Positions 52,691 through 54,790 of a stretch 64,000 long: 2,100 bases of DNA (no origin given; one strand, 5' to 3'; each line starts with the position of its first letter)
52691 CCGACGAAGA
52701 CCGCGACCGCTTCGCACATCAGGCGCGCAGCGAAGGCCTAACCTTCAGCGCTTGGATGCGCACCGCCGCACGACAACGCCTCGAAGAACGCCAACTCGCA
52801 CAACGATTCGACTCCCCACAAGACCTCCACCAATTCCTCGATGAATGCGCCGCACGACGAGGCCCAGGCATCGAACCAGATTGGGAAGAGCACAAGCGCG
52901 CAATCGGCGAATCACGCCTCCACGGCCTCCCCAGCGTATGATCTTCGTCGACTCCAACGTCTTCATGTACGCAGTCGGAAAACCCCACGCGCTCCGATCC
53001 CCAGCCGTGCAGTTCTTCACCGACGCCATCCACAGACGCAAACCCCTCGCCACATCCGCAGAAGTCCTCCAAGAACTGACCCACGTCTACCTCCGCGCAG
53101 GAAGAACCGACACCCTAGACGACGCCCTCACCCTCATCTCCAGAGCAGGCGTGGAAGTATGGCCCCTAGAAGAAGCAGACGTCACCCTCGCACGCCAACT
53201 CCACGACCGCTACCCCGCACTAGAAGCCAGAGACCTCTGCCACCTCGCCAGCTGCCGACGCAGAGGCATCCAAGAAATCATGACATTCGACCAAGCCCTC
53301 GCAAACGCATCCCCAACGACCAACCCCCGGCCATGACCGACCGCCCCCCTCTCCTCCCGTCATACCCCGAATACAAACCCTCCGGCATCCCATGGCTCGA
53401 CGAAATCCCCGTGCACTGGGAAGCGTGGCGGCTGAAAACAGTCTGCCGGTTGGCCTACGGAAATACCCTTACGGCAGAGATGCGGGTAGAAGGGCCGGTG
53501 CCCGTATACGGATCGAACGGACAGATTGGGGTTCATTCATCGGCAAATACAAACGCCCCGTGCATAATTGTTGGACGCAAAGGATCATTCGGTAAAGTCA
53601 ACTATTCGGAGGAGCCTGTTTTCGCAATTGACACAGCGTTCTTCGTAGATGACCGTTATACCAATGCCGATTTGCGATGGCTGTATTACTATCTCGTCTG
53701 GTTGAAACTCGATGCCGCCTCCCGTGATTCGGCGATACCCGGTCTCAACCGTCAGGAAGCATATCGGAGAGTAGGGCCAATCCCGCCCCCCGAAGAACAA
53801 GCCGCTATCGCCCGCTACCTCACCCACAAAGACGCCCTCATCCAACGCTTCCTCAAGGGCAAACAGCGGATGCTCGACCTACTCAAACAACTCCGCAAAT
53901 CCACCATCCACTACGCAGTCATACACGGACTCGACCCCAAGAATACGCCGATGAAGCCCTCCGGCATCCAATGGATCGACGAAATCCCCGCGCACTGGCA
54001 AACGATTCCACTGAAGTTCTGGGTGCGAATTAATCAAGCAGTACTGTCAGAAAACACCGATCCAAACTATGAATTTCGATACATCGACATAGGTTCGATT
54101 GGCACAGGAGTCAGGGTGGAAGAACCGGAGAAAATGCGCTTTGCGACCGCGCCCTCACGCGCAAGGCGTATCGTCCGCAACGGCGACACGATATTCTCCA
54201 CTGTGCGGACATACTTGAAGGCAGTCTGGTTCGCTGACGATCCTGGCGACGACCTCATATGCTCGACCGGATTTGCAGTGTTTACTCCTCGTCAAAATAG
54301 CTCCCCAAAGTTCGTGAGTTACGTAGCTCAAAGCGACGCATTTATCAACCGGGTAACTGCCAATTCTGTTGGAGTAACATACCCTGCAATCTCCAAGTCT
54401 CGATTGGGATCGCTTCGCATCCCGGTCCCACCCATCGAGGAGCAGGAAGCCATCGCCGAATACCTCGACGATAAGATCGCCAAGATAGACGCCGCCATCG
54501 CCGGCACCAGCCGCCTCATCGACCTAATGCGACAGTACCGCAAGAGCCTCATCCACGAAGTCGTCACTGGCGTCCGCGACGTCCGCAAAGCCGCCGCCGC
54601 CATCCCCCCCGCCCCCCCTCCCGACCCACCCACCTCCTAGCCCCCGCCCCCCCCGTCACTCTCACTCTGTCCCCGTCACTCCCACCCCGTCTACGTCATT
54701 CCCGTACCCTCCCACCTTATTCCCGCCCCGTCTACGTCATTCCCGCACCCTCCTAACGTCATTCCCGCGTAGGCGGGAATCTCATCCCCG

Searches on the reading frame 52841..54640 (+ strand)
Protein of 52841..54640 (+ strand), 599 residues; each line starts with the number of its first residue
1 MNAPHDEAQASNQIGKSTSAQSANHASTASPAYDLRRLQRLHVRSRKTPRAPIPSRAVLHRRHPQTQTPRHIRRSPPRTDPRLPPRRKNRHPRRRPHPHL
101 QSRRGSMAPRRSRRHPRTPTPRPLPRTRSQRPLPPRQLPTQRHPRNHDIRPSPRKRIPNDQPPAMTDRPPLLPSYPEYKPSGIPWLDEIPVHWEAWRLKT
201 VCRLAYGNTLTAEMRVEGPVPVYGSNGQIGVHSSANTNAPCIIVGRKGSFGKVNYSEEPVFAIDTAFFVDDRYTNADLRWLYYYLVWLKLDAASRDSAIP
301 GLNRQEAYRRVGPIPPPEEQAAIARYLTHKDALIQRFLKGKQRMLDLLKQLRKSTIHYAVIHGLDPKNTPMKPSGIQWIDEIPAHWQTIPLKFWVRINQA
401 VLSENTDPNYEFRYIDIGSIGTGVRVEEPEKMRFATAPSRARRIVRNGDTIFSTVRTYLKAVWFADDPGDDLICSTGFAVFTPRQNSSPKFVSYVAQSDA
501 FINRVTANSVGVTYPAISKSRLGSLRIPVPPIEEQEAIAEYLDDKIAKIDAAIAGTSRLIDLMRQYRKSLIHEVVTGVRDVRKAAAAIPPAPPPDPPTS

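Call 50: search_protein_families(library=pfam, proteins=[window:52841-54640:+], max_evalue=0.0001)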
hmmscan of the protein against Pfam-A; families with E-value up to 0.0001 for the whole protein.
window:52841-54640:+ (599 aa): 1 family
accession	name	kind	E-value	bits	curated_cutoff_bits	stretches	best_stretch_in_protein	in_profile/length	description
PF01420.25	Methylase_S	-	2.5e-21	77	22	2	454-549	65-156/168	Type I restriction modification DNA specificity domain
